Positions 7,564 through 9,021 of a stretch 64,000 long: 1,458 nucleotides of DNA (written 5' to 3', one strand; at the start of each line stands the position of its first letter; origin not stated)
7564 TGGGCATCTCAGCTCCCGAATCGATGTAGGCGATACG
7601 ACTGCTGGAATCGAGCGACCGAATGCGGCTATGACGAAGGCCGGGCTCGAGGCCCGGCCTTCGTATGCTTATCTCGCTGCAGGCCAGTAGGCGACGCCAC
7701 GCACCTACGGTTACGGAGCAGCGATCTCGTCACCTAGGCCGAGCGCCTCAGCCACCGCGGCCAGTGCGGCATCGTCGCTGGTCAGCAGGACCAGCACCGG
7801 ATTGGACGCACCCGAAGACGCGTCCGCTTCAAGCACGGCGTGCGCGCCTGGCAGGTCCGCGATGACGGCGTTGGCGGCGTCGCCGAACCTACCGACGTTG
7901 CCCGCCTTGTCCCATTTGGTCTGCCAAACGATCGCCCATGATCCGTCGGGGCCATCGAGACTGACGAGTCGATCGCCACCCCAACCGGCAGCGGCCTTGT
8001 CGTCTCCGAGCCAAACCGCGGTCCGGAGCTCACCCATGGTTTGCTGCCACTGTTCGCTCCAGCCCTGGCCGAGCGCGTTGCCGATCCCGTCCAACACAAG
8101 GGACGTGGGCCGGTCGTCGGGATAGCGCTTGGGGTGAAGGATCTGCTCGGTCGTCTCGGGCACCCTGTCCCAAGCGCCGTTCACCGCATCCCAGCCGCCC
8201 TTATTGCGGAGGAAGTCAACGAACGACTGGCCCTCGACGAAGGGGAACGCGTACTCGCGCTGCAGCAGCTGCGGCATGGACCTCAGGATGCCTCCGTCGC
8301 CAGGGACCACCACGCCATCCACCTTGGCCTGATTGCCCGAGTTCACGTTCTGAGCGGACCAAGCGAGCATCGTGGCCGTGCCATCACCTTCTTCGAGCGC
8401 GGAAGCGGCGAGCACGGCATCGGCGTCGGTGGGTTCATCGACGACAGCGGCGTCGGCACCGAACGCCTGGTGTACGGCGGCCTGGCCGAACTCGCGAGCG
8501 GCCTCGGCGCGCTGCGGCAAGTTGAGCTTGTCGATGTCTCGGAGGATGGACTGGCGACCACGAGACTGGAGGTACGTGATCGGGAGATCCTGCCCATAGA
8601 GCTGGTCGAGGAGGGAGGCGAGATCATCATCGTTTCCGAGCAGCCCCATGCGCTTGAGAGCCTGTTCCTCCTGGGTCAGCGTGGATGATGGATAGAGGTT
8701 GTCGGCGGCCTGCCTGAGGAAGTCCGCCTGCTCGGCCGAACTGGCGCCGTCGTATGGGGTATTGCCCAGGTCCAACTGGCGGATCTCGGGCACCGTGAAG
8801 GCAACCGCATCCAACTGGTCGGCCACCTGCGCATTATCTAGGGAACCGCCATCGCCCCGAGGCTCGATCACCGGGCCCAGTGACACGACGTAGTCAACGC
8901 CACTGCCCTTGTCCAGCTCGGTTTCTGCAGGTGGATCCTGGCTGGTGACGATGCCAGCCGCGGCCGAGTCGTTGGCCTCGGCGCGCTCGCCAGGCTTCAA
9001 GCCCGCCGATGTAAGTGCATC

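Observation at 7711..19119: Giant 3802-aa membrane-anchored protein made of about 48 PASTA domains, with no kinase or transpeptidase module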

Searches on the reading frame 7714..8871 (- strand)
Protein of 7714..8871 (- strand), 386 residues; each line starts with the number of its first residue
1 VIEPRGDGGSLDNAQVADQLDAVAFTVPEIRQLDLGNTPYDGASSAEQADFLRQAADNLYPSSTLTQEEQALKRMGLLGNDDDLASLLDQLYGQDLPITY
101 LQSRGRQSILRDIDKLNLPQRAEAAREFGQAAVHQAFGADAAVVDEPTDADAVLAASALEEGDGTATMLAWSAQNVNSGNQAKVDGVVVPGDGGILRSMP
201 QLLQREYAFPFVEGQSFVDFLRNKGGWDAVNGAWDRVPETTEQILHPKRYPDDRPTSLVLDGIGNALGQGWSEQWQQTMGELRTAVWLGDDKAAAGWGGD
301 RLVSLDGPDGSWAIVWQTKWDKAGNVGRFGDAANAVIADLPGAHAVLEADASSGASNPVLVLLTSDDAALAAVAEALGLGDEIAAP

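Call 8: search_protein_families(library=pfam, proteins=[window:7714-8871:-], max_evalue=10)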
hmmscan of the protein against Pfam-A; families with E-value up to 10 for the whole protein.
seq(386 aa): 0 families
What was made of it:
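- On DUF8575 (PF26686) / Hvo_1808 family: My local Pfam copy lacks the model (call 8).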

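Call 9: search_solved_structures(query=window:7714-8871:-, max_evalue=10)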
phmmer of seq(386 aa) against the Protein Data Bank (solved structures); distinct sequences matched with E-value up to 10: 1.
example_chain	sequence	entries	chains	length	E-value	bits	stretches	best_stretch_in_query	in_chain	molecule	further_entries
6sw9_F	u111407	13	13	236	1.4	11.2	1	217-287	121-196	30S ribosomal protein S5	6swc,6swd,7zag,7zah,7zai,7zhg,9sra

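Call 14: find_homologous_proteins(query=window:7714-8871:-)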
Query seq(386 aa) (386 aa): 458 proteins with E <= 0.001 among 8000 candidates; the best 120 are listed.
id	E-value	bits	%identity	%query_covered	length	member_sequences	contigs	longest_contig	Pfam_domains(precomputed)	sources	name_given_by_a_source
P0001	1.1e-165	570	67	100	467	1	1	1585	PF03793.25,PF26686.1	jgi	jgi:hypothetical protein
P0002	2.2e-154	532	64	98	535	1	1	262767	PF03793.25,PF26686.1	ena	-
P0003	1.8e-153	529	64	97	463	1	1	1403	PF03793.25,PF26686.1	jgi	jgi:hypothetical protein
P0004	9.5e-152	524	64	98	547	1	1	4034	PF03793.25,PF26686.1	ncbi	-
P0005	1.1e-134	468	58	98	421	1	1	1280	PF26686.1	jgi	jgi:hypothetical protein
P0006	1.8e-129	450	58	98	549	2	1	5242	PF03793.25,PF26686.1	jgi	jgi:hypothetical protein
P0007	4.8e-129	449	57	98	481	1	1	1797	PF03793.25,PF26686.1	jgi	jgi:hypothetical protein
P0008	1.4e-126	441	55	95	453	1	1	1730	PF03793.25,PF26686.1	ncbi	ncbi:MAG: PASTA domain-containing protein, partial [Chloroflexota bacterium]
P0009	2.8e-126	440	57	100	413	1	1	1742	PF26686.1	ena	-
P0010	4.6e-126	439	57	97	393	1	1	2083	PF26686.1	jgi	jgi:hypothetical protein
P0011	2.6e-125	437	57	98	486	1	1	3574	PF03793.25,PF26686.1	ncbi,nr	ncbi:MAG TPA: PASTA domain-containing protein, partial [Candidatus Limnocylindrales bacterium]|nr:PA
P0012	5.9e-124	432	58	91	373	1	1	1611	PF26686.1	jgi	jgi:hypothetical protein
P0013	9.4e-123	428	56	98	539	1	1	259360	PF03793.25,PF26686.1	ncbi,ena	-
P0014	1.4e-122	428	56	98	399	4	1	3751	PF26686.1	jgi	jgi:hypothetical protein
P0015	3.4e-122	426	57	98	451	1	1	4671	PF03793.25,PF26686.1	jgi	jgi:hypothetical protein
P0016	8.5e-122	425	55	98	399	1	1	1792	PF26686.1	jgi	jgi:hypothetical protein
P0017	3.0e-121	423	54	98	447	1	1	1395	PF26686.1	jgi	jgi:hypothetical protein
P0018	1.6e-120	421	54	98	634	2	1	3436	PF03793.25,PF26686.1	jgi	jgi:beta-lactam-binding protein with PASTA domain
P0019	3.3e-120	420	56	97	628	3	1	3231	PF03793.25,PF26686.1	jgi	jgi:beta-lactam-binding protein with PASTA domain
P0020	4.9e-120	419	53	98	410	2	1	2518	PF26686.1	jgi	jgi:hypothetical protein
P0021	1.8e-119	417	54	99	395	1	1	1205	PF26686.1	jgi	jgi:hypothetical protein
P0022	1.9e-119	417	52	100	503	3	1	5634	PF03793.25,PF26686.1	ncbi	ncbi:MAG: PASTA domain-containing protein, partial [Candidatus Limnocylindrales bacterium]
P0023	6.8e-119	416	53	98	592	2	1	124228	PF03793.25,PF26686.1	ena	-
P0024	2.2e-118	414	62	79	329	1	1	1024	PF26686.1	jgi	jgi:hypothetical protein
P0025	5.2e-118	413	54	98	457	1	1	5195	PF03793.25,PF26686.1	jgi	jgi:hypothetical protein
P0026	6.1e-118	412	55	92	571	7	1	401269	PF03793.25,PF26686.1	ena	-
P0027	1.7e-117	411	55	98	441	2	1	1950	PF26686.1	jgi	jgi:hypothetical protein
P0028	4.0e-113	397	53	98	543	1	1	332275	PF03793.25,PF26686.1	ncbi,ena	-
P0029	1.8e-109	384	51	97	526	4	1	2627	PF03793.25,PF26686.1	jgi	jgi:hypothetical protein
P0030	3.8e-109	383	58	83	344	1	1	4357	PF26686.1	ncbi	ncbi:MAG: hypothetical protein ACC726_11025, partial [Chloroflexota bacterium]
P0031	5.8e-109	383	52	98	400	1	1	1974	PF26686.1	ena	-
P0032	3.1e-107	377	50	97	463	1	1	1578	PF03793.25,PF26686.1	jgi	jgi:hypothetical protein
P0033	8.6e-107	376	51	92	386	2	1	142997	PF26686.1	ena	-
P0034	2.6e-105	371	63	70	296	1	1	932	PF26686.1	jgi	jgi:hypothetical protein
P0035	5.5e-101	357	61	70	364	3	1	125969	PF26686.1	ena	-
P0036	9.6e-93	329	58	70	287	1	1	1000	PF26686.1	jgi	jgi:hypothetical protein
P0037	2.4e-90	322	54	73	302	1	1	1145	PF26686.1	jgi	jgi:hypothetical protein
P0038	5.8e-88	314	53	73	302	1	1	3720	PF26686.1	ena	-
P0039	4.5e-84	301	57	67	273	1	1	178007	PF26686.1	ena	-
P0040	8.5e-84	300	58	63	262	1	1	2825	PF26686.1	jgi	jgi:hypothetical protein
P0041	7.0e-83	297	58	63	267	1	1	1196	PF26686.1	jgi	jgi:hypothetical protein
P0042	1.2e-78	283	55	65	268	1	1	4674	PF26686.1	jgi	jgi:hypothetical protein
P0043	4.7e-78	281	63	53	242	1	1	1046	PF26686.1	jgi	jgi:hypothetical protein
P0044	4.1e-76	275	51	67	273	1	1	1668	PF26686.1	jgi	jgi:hypothetical protein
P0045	5.5e-76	274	41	97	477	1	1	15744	PF03793.25,PF26686.1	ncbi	-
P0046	8.7e-75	270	58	55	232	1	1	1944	PF26686.1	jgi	jgi:hypothetical protein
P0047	1.2e-74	270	41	94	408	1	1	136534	PF26686.1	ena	-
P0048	5.1e-73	265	40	95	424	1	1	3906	PF26686.1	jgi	jgi:hypothetical protein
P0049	6.1e-72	261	40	95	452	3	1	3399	PF26686.1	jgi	jgi:hypothetical protein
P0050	1.8e-71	259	37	95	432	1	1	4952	PF26686.1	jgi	jgi:hypothetical protein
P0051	5.0e-71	258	40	94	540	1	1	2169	PF03793.25,PF26686.1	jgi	jgi:hypothetical protein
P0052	1.3e-70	257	39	95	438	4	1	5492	PF26686.1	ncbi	-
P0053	1.7e-70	256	39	95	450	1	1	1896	PF26686.1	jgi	jgi:hypothetical protein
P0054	2.7e-70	256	41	94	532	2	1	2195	PF03793.25,PF26686.1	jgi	jgi:hypothetical protein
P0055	2.9e-70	255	39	94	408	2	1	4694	PF26686.1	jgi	jgi:hypothetical protein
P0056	3.2e-70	255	43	83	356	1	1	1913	PF26686.1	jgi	jgi:hypothetical protein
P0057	4.5e-70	255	41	95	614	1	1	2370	PF03793.25,PF26686.1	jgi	-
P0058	8.6e-70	254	40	95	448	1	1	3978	PF26686.1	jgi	jgi:hypothetical protein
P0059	1.1e-69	254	39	91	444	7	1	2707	PF26686.1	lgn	-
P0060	3.0e-69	252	40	94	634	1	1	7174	PF03793.25,PF26686.1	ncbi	ncbi:MAG: PASTA domain-containing protein [Candidatus Limnocylindrales bacterium]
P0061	3.2e-69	252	41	83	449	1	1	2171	PF26686.1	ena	-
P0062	3.3e-69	252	40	85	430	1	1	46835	PF26686.1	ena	-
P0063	4.1e-69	252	40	85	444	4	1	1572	PF26686.1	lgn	-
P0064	4.3e-69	252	40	85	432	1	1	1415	PF26686.1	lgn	-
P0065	4.3e-69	252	42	83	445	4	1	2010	PF26686.1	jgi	-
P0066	4.5e-69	252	40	85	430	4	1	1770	PF26686.1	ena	-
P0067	4.6e-69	252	40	95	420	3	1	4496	PF26686.1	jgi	jgi:hypothetical protein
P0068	7.2e-69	251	40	85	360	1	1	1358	PF26686.1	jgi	jgi:hypothetical protein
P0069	8.5e-69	251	40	85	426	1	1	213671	PF26686.1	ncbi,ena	-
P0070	1.3e-68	250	39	98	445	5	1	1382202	PF26686.1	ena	-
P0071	1.3e-68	250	41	83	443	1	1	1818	PF26686.1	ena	-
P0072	1.4e-68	250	40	94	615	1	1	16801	PF03793.25,PF26686.1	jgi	jgi:beta-lactam-binding protein with PASTA domain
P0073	1.7e-68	250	38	92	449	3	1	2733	PF26686.1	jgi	-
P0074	1.9e-68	249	40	83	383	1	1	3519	PF26686.1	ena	-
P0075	2.1e-68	249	41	94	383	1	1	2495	PF26686.1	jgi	jgi:hypothetical protein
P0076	2.3e-68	249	38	95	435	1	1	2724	PF26686.1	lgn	-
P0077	2.5e-68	249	39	85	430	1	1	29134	PF26686.1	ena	-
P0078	2.5e-68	249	60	51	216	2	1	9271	PF26686.1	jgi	jgi:hypothetical protein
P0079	3.3e-68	249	40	95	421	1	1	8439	PF26686.1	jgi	jgi:hypothetical protein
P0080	3.8e-68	248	38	95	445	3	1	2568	PF26686.1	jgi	jgi:hypothetical protein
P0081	6.1e-68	248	40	94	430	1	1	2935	PF26686.1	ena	-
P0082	6.3e-68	248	39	95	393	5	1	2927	PF26686.1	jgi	jgi:hypothetical protein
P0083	7.5e-68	247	39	89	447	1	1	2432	PF26686.1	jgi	jgi:hypothetical protein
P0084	8.0e-68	247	41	83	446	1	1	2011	PF26686.1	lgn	-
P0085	9.9e-68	247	38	95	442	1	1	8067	PF26686.1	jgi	jgi:hypothetical protein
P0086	1.3e-67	247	39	95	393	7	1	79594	PF26686.1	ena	-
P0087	1.6e-67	246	38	95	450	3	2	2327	PF26686.1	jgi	jgi:hypothetical protein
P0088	2.2e-67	246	38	95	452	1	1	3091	PF26686.1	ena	-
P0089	2.4e-67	246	37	97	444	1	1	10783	PF26686.1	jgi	jgi:hypothetical protein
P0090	2.5e-67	246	39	83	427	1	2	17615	PF26686.1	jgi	jgi:hypothetical protein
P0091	2.7e-67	246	38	91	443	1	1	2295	PF26686.1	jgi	jgi:hypothetical protein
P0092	2.7e-67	246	36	98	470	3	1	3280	PF26686.1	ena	-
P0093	4.5e-67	245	41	83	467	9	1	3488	PF26686.1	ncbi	-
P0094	5.7e-67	245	37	95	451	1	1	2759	PF26686.1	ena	-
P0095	8.2e-67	244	38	93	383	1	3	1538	PF26686.1,PF04298.19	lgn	-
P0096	9.5e-67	244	38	89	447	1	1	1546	PF26686.1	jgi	jgi:hypothetical protein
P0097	1.1e-66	244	39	83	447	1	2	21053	PF26686.1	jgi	jgi:hypothetical protein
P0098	2.1e-66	243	36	91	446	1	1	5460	PF26686.1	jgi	jgi:hypothetical protein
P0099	2.3e-66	243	37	95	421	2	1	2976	PF26686.1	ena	-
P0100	3.8e-66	242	39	83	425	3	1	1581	PF26686.1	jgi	jgi:hypothetical protein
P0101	4.7e-66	242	40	83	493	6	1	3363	PF26686.1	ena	-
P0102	4.8e-66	242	40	83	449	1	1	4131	PF26686.1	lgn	-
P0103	5.7e-66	241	37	94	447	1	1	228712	PF26686.1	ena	-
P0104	8.2e-66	241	39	83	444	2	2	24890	PF26686.1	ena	-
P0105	8.4e-66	241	39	83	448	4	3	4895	PF26686.1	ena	-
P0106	1.3e-65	240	38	94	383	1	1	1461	PF26686.1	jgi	jgi:hypothetical protein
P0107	1.5e-65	240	38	95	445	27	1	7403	PF26686.1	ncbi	-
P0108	1.6e-65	240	36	97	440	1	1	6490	PF26686.1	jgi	jgi:hypothetical protein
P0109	1.6e-65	240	36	95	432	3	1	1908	PF26686.1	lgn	-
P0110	2.2e-65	239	39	83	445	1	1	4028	PF26686.1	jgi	jgi:hypothetical protein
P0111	2.3e-65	239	39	95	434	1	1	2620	PF26686.1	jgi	-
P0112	2.5e-65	239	35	97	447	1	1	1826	PF26686.1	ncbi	-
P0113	3.0e-65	239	38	85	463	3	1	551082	PF26686.1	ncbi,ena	-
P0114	3.7e-65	239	39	83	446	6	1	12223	PF26686.1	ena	-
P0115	3.8e-65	239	40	83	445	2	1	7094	PF26686.1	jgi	jgi:hypothetical protein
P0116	4.2e-65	238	39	83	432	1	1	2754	PF26686.1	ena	-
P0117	4.7e-65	238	39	83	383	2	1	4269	PF26686.1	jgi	jgi:hypothetical protein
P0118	5.2e-65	238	40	83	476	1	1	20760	PF26686.1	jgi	-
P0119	5.6e-65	238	38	95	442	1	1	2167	PF26686.1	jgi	jgi:hypothetical protein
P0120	5.7e-65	238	37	96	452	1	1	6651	PF26686.1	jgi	jgi:hypothetical protein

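Call 19: find_encoding_contigs(protein=P0002, flank=10000, max_places=3)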
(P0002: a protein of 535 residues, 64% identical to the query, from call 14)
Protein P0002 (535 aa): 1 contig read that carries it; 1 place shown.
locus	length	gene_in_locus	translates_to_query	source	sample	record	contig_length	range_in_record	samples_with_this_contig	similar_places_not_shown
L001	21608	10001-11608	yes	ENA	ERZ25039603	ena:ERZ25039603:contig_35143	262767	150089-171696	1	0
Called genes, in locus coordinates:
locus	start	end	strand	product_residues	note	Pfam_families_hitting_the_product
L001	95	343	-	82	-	-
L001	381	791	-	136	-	PF13483:Lactamase_B_3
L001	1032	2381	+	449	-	PF26686:DUF8575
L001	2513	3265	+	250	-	-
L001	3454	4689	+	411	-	PF10844:DUF2577 (faint), PF25549:DUF7927 (faint), PF24184:Phage_zn_bind_5 (faint), PF03793:PASTA (weak)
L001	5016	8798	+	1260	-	-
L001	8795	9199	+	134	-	PF03793:PASTA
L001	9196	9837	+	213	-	PF03793:PASTA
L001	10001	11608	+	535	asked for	PF03793:PASTA, PF26686:DUF8575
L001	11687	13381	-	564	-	PF03485:Arg_tRNA_synt_N, PF00750:tRNA-synt_1d (weak), PF05746:DALR_1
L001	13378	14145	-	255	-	PF23023:Anti-Pycsar_Apyc1 (weak), PF00753:Lactamase_B, PF12706:Lactamase_B_2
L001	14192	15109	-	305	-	PF00376:MerR, PF13411:MerR_1, PF02607:B12-binding_2, PF02310:B12-binding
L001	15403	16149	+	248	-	PF14344:DUF4397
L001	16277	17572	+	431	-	PF14344:DUF4397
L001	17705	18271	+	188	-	PF02469:Fasciclin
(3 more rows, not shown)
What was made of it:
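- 7714..8865 (-): C-terminal DUF8575 (PF26686) / Hvo_1808-like domain (aa 3419-3802). It is a zincin-like fold with the metal motif lost. Homologues carry the precomputed family PF26686 (calls 14, 19).
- On DUF8575 (PF26686) / Hvo_1808 family: 458 homologues, most annotated with PF26686 (call 14), which is named DUF8575 in call 19.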

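Call 20: find_encoding_contigs(protein=P0013, flank=10000, max_places=3)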
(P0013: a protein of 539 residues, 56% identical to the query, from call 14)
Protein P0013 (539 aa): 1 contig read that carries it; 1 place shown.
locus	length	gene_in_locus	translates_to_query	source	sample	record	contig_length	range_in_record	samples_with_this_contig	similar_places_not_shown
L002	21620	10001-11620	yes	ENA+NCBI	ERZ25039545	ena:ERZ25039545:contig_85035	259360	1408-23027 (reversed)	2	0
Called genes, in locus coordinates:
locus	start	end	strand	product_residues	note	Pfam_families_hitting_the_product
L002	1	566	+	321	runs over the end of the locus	PF07837:FTCD_N, PF02971:FTCD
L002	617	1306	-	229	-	PF13483:Lactamase_B_3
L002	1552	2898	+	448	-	PF26686:DUF8575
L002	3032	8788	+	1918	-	PF03793:PASTA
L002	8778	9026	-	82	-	-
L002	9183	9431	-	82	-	-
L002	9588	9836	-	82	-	-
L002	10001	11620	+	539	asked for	PF03793:PASTA, PF26686:DUF8575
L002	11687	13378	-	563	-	PF03485:Arg_tRNA_synt_N, PF00750:tRNA-synt_1d, PF05746:DALR_1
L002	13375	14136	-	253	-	PF23023:Anti-Pycsar_Apyc1, PF00753:Lactamase_B, PF12706:Lactamase_B_2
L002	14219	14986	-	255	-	PF02607:B12-binding_2, PF02310:B12-binding (weak)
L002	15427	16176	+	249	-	-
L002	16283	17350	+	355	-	PF14344:DUF4397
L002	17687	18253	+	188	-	PF02469:Fasciclin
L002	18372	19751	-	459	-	PF00201:UDPGT, PF06722:EryCIII-like_C, PF04101:Glyco_tran_28_C (weak)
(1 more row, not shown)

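Call 25: find_related_loci(query=A1, collection=genome_contigs, flank=10000)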
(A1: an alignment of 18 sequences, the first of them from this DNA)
Query A1 (386 aa) in genome_contigs; peptide patterns used: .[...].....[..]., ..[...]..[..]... (x = any residue, [..] = any of these).
600 stretches matched a pattern (row limit reached: there are more); 518 encode a relative of the query (tblastn E <= 1e-3); the best 80 are kept; 80 distinct loci.
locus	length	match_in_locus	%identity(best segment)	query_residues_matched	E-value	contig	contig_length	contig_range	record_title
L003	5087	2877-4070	55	1-386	1e-132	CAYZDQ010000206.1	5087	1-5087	MAG TPA_asm: uncultured Anaerolineaceae bacterium isolate SRP167671_co1_166 genome assembly, contig: NODE_19258_length_5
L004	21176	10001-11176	53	2-379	2e-120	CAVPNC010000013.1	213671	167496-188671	MAG: uncultured Chloroflexia bacterium isolate MFD09964.bin.2.136 genome assembly, contig: contig_4522, whole genome sho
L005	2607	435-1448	40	60-379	4e-77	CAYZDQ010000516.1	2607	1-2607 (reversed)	MAG TPA_asm: uncultured Anaerolineaceae bacterium isolate SRP167671_co1_166 genome assembly, contig: NODE_48012_length_2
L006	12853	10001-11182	62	2-379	6e-154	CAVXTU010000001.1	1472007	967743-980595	MAG: uncultured Chloroflexia bacterium isolate MFD05684.bin.2.84 genome assembly, contig: contig_16614, whole genome sho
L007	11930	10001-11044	38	52-381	2e-69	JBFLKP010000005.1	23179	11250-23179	MAG: Candidatus Limnocylindrales bacterium isolate RS2.bin12 k97_8556, whole genome shotgun sequence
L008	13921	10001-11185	56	2-379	2e-133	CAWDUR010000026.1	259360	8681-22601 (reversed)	MAG: uncultured Chloroflexia bacterium isolate MFD05674.bin.3.445 genome assembly, contig: contig_85035, whole genome sh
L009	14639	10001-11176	51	2-379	4e-114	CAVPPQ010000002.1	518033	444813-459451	MAG: uncultured Chloroflexia bacterium isolate MFD09848.bin.1.119 genome assembly, contig: contig_123, whole genome shot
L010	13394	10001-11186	59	1-379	6e-79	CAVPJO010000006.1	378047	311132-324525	MAG: uncultured Chloroflexia bacterium isolate MFD09964.bin.2.79 genome assembly, contig: contig_29155, whole genome sho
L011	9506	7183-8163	34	61-379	2e-47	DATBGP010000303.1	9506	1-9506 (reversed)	MAG TPA_asm: Candidatus Limnocylindrales bacterium isolate SMAG_U3840 k141_1877902, whole genome shotgun sequence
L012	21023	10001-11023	32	44-379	2e-43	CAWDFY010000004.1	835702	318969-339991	MAG: uncultured Chloroflexia bacterium isolate MFD06229.bin.2.150 genome assembly, contig: contig_4281, whole genome sho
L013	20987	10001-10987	34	48-378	3e-43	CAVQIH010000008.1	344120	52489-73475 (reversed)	MAG: uncultured Chloroflexia bacterium isolate MFD10007.bin.3.293 genome assembly, contig: contig_13104, whole genome sh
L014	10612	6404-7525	31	14-377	2e-43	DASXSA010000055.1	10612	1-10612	MAG TPA_asm: Candidatus Limnocylindrales bacterium isolate SMAG_U4654 k141_1743030, whole genome shotgun sequence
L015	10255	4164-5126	32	57-378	3e-42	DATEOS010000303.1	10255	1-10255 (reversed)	MAG TPA_asm: Candidatus Limnocylindria bacterium isolate SMAG_U9001 k141_899209, whole genome shotgun sequence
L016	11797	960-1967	32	14-329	1e-41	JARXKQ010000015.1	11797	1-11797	MAG: Chloroflexota bacterium isolate bin11 NODE_1755_length_11797_cov_6.602282, whole genome shotgun sequence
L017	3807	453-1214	38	120-370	3e-39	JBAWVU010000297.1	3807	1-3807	MAG: Chloroflexota bacterium isolate ELA019 MAG019_297, whole genome shotgun sequence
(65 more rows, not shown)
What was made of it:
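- Closest known: DUF8575. Same: The family is widespread in Chloroflexota and also occurs in Planctomycetota, Verrucomicrobiota and Myxococcota MAGs (call 25).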

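Call 43: predict_structure(alignment_id=A3)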
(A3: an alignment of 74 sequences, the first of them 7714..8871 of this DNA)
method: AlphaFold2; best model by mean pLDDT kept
length: 386 residues; sequences in the alignment: 74
mean_pLDDT: 95.1   pTM: 0.93
mean pLDDT of the five models: 95.1, 94.6, 94.5, 94.3, 93.4
residues with pLDDT >= 90: 349; 70-90: 31; 50-70: 6; < 50: 0
segments of 3 or more residues with pLDDT < 50: none
pLDDT, mean of each block of 10 residues (from residue 1): 84 98 98 98 95 89 96 98 97 95 95 98 98 96 91 96 98 97 98 98 97 98 98 97 96 90 96 96 92 80 98 97 93 96 97 91 98 96 81
secondary structure, 60 per line:
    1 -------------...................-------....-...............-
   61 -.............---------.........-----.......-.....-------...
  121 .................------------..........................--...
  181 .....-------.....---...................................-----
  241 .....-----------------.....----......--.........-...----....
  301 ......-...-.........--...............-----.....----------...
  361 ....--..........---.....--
elements in order: H14-32 E40-43 H45-59 H62-74 H84-92 E98-101 E106-110 H118-137 H150-175 H178-185 H193-197 H201-235 H241-245 H263-267 E272-277 H280-288 E297-306 E312-320 H323-337 E343-347 E358-364 H367-376 H380-384
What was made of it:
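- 7714..8865 (-): The AlphaFold2 model has pLDDT 95.1 (call 43).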
